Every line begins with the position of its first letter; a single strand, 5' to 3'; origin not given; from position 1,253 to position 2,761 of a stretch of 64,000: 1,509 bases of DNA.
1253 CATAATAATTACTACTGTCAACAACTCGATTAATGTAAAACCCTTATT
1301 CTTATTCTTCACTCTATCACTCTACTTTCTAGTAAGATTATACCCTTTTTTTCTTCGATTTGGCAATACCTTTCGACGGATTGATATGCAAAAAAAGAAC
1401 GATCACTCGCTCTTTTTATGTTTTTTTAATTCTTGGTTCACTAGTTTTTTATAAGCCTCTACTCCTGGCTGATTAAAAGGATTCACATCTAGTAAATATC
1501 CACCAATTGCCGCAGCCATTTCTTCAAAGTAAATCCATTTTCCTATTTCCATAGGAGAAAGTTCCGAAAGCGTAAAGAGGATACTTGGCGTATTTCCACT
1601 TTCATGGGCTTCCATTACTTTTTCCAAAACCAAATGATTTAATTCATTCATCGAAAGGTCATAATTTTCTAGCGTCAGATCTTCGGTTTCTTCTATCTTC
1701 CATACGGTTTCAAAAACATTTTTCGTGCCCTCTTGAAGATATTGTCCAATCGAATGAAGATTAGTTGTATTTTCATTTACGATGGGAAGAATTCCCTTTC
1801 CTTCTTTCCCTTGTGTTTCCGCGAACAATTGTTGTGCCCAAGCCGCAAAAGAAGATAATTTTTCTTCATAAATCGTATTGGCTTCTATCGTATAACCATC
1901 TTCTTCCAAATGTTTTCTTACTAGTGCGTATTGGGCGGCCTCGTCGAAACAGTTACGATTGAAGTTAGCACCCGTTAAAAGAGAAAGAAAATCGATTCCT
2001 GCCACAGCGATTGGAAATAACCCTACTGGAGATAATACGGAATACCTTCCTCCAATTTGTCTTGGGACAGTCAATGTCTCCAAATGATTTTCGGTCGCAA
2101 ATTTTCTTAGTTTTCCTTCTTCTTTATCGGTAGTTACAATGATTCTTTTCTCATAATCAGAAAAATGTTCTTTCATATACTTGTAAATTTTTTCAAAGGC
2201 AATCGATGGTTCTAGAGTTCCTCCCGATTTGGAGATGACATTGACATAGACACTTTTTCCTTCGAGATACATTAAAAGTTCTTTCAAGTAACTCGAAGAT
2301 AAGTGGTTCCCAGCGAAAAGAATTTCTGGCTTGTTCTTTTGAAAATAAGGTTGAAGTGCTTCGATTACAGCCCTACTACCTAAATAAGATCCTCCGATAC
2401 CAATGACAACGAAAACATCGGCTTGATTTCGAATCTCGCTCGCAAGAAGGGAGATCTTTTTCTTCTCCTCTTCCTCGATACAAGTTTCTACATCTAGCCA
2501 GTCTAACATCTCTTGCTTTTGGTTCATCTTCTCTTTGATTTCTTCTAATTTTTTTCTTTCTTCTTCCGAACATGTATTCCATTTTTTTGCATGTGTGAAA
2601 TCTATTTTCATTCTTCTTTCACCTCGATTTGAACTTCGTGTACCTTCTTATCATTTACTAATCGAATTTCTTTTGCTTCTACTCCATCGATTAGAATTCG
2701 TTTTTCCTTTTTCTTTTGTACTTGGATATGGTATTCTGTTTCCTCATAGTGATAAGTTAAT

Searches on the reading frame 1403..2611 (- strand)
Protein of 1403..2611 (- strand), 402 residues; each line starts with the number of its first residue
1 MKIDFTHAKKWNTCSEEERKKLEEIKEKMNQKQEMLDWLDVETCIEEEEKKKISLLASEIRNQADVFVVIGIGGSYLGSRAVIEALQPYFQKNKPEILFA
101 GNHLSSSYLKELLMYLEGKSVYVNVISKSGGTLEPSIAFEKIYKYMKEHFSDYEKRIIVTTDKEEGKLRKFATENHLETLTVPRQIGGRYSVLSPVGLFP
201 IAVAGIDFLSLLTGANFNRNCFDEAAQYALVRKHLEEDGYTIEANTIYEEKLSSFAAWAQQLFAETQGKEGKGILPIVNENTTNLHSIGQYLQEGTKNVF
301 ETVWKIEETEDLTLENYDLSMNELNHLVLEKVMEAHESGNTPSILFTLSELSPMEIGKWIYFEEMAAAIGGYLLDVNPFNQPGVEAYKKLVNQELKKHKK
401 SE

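Call 21: search_protein_families(library=pfam, proteins=[window:1403-2611:-], max_evalue=0.00001)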
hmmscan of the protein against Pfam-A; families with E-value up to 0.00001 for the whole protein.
window:1403-2611:- (402 aa): 1 family
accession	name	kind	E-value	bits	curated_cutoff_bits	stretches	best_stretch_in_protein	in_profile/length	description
PF00342.24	PGI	-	5.6e-25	88.3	22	2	67-272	99-311/486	Phosphoglucose isomerase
